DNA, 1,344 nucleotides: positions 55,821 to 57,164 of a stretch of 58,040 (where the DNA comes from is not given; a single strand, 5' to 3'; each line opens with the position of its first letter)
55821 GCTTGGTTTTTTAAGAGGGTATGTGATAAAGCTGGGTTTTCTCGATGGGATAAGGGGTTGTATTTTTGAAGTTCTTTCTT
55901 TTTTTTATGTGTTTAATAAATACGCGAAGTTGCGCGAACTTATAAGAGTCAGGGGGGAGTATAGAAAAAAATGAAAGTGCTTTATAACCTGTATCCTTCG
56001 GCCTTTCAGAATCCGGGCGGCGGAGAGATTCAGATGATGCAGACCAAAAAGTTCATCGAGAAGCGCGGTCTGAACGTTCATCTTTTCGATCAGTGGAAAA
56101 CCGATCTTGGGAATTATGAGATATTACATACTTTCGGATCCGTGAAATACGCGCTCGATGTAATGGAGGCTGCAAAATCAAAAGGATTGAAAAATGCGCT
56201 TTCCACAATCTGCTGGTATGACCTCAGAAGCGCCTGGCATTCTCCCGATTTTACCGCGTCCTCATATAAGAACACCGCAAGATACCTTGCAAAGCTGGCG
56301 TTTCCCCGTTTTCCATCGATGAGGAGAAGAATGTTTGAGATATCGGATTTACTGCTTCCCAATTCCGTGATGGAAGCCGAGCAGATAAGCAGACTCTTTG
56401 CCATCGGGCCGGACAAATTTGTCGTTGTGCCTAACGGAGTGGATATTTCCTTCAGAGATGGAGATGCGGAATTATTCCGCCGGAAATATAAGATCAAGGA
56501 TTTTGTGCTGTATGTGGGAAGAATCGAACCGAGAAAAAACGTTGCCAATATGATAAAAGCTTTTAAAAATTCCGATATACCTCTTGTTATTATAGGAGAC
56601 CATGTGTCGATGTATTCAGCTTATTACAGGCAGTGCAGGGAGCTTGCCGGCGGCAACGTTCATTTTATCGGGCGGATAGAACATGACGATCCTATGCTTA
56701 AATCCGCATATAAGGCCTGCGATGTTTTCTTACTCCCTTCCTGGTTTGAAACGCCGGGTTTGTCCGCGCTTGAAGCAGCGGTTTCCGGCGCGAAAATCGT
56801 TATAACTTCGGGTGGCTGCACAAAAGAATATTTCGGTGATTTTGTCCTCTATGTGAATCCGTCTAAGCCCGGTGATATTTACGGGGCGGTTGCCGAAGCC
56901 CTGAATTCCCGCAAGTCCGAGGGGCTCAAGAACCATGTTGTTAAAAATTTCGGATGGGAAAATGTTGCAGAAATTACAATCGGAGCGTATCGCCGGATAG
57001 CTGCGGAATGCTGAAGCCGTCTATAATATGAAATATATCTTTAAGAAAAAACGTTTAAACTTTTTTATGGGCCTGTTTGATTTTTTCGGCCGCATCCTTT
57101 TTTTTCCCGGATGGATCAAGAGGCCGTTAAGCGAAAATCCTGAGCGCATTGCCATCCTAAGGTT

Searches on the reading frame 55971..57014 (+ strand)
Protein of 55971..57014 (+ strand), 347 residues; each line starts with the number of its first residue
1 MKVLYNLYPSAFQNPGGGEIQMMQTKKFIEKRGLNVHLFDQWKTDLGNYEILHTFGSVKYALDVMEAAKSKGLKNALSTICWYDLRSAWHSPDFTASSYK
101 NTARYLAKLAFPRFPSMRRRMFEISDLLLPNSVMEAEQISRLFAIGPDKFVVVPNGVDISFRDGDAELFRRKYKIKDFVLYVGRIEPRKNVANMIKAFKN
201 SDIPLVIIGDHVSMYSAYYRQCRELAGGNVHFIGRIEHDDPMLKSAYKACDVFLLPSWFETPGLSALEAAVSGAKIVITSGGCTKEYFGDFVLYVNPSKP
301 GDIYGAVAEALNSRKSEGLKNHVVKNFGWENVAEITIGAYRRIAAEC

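Call 32: search_protein_families(library=pfam, proteins=[window:55971-57014:+], max_evalue=0.0001)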
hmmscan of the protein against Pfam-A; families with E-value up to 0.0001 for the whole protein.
window:55971-57014:+ (347 aa): 3 families
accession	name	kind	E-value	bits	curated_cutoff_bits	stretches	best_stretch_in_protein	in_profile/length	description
PF00534.26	Glycos_transf_1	-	5.8e-22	78.5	26.4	1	173-316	12-161/172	Glycosyl transferases group 1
PF13692.12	Glyco_trans_1_4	-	5.6e-16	59.5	27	1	179-312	4-141/142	Glycosyl transferases group 1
PF13439.12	Glyco_transf_4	-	4.6e-06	27.2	28.5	0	104-160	113-169/170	Glycosyltransferase Family 4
